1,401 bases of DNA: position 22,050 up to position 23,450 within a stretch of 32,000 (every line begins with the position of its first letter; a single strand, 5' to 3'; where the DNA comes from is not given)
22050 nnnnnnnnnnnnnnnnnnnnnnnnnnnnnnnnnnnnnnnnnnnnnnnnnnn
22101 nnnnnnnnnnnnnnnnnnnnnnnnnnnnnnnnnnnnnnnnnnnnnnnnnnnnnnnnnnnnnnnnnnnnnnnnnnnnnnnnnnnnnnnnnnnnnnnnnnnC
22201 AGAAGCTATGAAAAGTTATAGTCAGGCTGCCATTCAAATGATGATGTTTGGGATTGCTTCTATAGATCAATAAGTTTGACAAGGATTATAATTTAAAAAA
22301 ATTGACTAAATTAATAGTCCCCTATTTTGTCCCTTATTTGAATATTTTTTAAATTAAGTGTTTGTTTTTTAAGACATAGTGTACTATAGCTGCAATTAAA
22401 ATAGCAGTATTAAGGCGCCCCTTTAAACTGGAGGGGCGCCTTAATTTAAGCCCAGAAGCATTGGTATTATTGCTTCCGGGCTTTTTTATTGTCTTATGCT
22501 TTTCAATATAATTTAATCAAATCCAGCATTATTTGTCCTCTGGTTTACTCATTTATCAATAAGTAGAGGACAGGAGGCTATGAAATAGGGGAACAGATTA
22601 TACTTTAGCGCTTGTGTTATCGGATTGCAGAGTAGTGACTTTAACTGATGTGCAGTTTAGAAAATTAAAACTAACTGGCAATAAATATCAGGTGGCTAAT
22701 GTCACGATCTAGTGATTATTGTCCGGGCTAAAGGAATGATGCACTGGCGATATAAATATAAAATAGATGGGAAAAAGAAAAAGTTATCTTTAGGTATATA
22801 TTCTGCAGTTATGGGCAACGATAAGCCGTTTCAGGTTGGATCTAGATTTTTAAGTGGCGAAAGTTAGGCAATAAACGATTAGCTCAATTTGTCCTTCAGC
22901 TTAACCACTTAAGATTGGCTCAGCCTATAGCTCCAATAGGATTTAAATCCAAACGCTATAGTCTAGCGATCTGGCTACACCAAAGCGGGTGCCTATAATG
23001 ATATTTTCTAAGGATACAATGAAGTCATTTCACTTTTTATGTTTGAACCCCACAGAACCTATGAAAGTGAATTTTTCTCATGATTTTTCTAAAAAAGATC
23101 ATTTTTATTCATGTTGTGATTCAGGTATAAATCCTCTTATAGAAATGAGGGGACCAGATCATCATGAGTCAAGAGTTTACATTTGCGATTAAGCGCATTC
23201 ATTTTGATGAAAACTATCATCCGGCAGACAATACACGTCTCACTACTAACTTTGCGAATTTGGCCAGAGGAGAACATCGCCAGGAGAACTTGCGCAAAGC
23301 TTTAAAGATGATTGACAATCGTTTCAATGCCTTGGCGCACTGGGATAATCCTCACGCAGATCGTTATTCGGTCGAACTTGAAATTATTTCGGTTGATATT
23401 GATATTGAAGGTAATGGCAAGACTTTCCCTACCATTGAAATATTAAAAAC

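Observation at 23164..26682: DUF1852 + half-size MetE-like methionine synthase + flavin reductase (+TauE): a folate-independent, probably O2-dependent methionine synthase module with unknown methyl donor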

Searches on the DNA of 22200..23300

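Call 16: search_rna_families(source=window, start=22200, end=23300, threshold=evalue, max_evalue=10)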
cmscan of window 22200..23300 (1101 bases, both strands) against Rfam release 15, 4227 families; matches with E-value up to 10: 18.
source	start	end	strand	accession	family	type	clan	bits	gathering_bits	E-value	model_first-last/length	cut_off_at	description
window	22341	22490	+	RF00515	PyrR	Cis-reg;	-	35.6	54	0.0062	1-115/115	no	PyrR binding site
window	22339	22446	+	RF01472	rli40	Gene; sRNA;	-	23.2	100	0.0022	1-263/263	no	Listeria sRNA rli40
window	22451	22511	-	RF01810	pntA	Gene; sRNA;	-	20.3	54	2.8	1-62/62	no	pntA sRNA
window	22342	22443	+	RF04180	BTnc231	Gene; sRNA;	-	20.1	80.4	0.18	1-154/154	no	Bacteroides sRNA BTnc231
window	22388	22488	+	RF01770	rimP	Cis-reg; leader;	-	19.8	47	2.1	1-102/102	no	Gammaprotebacteria rimP leader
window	22326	22448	+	RF01859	Phe_leader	Cis-reg; leader;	-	19.6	55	2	1-125/125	no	Phenylalanine leader peptide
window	23060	23174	+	RF00038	PrfA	Cis-reg; thermoregulator;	-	19.6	88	8.8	1-132/132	no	PrfA thermoregulator UTR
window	22410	22445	+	RF03673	mir-2822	Gene; miRNA;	-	18.9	84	2.1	18-53/67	no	mir-2822 microRNA precursor family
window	22364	22566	+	RF03533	SQ1002_RNA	Gene; sRNA;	-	18.4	128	0.25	1-237/237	no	Clostridioides difficile sRNA SQ1002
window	22411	22444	+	RF02768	Ysr155_RyfD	Gene; sRNA;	-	18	42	0.7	1-140/140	no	Yersinia sRNA 155(RyfD)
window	22765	22831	+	RF00218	SNORD46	Gene; snRNA; snoRNA; CD-box;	CL00061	17.7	40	0.91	1-104/104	no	Small nucleolar RNA SNORD46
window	22398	22454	-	RF01938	mir-1251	Gene; miRNA;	-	17.3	81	0.98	1-66/66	no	mir-1251 microRNA precursor family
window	22415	22489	+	RF02837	anti-hemB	Gene; sRNA;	-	16.7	49.5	0.51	1-81/81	no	Burkholderia RNA 7 (anti-hemB)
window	22335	22447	+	RF01240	snR85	Gene; snRNA; snoRNA; HACA-box;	CL00024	15.4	37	4.6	1-180/180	no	Small nucleolar RNA snR85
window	22445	22487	+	RF04001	mir-7918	Gene; miRNA;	-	15.4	80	5.9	1-58/58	no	mir-7918 microRNA precursor family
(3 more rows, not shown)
